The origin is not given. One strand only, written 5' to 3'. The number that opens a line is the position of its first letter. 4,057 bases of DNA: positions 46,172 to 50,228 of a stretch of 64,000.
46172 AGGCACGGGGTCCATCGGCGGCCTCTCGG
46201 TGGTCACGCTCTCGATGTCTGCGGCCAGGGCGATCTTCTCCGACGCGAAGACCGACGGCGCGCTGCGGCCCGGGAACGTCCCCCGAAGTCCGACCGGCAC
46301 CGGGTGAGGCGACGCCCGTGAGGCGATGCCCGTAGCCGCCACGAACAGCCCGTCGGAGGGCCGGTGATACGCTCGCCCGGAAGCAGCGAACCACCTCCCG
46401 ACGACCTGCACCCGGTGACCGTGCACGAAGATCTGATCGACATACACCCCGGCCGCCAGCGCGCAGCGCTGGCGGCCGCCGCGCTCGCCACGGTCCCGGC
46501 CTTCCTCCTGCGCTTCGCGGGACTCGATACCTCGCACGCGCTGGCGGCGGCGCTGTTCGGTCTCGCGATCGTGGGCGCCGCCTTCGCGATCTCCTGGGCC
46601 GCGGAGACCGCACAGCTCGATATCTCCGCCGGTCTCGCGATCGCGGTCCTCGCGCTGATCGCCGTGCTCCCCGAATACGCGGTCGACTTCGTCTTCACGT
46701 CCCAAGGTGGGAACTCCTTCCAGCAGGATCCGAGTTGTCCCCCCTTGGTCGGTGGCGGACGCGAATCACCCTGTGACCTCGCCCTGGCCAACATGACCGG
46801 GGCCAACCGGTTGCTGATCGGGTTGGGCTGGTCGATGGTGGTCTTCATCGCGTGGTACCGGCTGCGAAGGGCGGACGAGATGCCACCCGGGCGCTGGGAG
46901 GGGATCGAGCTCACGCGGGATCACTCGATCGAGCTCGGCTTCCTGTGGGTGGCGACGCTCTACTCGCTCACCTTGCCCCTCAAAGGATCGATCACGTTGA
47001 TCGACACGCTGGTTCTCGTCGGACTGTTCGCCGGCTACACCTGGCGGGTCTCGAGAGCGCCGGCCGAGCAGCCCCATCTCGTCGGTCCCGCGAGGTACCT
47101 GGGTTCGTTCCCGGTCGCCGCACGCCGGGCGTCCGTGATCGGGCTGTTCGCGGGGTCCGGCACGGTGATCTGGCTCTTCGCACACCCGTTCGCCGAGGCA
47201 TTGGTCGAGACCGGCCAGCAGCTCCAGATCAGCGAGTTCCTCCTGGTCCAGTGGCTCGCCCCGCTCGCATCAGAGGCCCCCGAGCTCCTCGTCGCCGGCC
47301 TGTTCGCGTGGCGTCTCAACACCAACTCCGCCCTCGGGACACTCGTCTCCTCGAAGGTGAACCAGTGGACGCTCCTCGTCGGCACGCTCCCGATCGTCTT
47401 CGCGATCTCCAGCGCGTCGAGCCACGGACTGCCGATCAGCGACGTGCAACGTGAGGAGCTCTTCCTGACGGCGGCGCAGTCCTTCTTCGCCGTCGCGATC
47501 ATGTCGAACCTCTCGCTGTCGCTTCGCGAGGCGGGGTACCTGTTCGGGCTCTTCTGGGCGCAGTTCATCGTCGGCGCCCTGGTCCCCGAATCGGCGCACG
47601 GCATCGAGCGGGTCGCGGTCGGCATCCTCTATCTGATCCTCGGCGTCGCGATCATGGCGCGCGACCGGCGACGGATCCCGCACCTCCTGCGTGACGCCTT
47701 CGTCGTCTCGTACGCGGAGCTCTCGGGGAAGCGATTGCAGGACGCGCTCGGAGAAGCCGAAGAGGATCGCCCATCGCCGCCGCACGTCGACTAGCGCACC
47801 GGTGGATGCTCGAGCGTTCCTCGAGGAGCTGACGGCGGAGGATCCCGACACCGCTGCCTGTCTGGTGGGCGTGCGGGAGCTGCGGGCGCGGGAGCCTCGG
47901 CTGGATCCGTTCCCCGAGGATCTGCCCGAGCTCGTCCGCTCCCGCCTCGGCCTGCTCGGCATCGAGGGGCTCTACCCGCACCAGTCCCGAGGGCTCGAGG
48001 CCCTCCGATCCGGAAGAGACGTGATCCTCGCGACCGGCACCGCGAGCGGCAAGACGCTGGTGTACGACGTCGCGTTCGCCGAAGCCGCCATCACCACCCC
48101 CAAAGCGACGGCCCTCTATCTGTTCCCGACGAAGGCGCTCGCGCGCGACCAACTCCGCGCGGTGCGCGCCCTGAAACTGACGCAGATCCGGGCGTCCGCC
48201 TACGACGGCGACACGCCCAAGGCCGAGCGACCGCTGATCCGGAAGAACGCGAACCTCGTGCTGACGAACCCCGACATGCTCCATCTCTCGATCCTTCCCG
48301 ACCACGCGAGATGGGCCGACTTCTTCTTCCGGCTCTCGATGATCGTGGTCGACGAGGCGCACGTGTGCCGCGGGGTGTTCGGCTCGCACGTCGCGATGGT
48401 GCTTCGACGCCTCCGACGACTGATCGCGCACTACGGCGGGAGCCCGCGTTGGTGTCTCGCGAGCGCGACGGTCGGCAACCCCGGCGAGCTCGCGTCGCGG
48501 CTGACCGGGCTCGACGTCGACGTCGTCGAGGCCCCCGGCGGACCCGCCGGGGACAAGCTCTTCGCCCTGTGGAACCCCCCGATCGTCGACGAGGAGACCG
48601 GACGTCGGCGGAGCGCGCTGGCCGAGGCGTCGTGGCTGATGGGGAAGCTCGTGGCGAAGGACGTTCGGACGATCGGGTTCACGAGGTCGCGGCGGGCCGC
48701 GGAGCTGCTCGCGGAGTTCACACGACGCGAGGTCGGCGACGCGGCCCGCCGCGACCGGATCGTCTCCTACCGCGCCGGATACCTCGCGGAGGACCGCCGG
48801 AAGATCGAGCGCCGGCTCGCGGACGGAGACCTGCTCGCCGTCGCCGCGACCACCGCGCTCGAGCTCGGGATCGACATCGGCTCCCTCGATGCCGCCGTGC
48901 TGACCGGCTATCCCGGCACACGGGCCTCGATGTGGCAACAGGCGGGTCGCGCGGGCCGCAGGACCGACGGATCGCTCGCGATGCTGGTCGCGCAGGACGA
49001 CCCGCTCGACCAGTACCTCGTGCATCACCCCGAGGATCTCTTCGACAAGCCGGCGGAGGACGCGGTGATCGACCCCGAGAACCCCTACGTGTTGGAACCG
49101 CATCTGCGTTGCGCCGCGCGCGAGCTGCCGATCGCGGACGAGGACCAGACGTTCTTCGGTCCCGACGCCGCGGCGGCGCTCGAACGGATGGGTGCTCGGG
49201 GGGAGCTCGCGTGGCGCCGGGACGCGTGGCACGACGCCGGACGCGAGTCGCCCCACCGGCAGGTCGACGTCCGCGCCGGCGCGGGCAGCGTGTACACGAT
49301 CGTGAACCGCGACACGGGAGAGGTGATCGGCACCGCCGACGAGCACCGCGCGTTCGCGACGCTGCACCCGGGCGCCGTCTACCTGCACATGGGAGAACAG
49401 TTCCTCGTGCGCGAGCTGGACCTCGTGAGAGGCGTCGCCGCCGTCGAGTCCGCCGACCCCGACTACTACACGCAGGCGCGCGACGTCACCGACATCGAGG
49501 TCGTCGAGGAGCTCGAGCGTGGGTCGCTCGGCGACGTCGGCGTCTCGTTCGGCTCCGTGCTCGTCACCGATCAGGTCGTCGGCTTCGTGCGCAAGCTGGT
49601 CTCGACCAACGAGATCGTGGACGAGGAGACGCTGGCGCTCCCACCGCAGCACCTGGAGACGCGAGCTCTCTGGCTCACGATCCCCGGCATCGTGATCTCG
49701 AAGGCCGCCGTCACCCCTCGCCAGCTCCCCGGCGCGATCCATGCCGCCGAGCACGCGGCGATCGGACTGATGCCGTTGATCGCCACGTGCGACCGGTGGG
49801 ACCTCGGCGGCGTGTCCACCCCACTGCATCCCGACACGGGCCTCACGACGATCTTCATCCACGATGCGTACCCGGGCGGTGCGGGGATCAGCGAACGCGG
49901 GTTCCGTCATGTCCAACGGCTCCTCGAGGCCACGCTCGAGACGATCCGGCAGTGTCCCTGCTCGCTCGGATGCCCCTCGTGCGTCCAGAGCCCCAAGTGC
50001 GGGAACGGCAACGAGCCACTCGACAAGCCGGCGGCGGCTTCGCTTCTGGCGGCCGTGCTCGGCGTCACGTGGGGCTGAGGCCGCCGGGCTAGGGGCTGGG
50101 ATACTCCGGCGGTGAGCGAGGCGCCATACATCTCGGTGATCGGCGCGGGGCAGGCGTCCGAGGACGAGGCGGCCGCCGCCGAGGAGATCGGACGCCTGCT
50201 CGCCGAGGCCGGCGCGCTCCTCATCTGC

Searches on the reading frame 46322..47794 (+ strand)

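Call 24: search_protein_families(library=pfam, proteins=[window:46322-47794:+], max_evalue=0.001)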
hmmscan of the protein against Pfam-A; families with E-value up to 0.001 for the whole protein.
window:46322-47794:+ (490 aa): 1 family
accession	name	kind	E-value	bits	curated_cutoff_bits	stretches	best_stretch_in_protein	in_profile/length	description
PF01699.29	Na_Ca_ex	-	1.1e-19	71.4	24.9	2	76-242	7-148/151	Sodium/calcium exchanger protein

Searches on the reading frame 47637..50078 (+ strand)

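Call 24: search_protein_families(library=pfam, proteins=[window:47637-50078:+], max_evalue=0.001)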
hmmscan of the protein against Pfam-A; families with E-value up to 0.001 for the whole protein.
window:47637-50078:+ (813 aa): 5 families
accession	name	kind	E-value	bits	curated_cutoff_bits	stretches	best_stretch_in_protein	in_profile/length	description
PF00270.35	DEAD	-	3e-26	92.6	26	1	113-280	1-161/167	DEAD/DEAH box helicase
PF09369.15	MZB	-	8.3e-24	84.5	24.2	1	704-783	1-80/80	MrfA Zn-binding domain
PF22982.3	WHD_HRQ1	-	6.3e-14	53.2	27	1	478-547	1-69/70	ATP-dependent helicase HRQ1, winged helix domain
PF00271.37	Helicase_C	-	9.1e-12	45.7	23.5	1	340-442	13-109/110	Helicase conserved C-terminal domain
PF04851.21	ResIII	-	7.6e-05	23.1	22.5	1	115-243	7-136/164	Type III restriction enzyme, res subunit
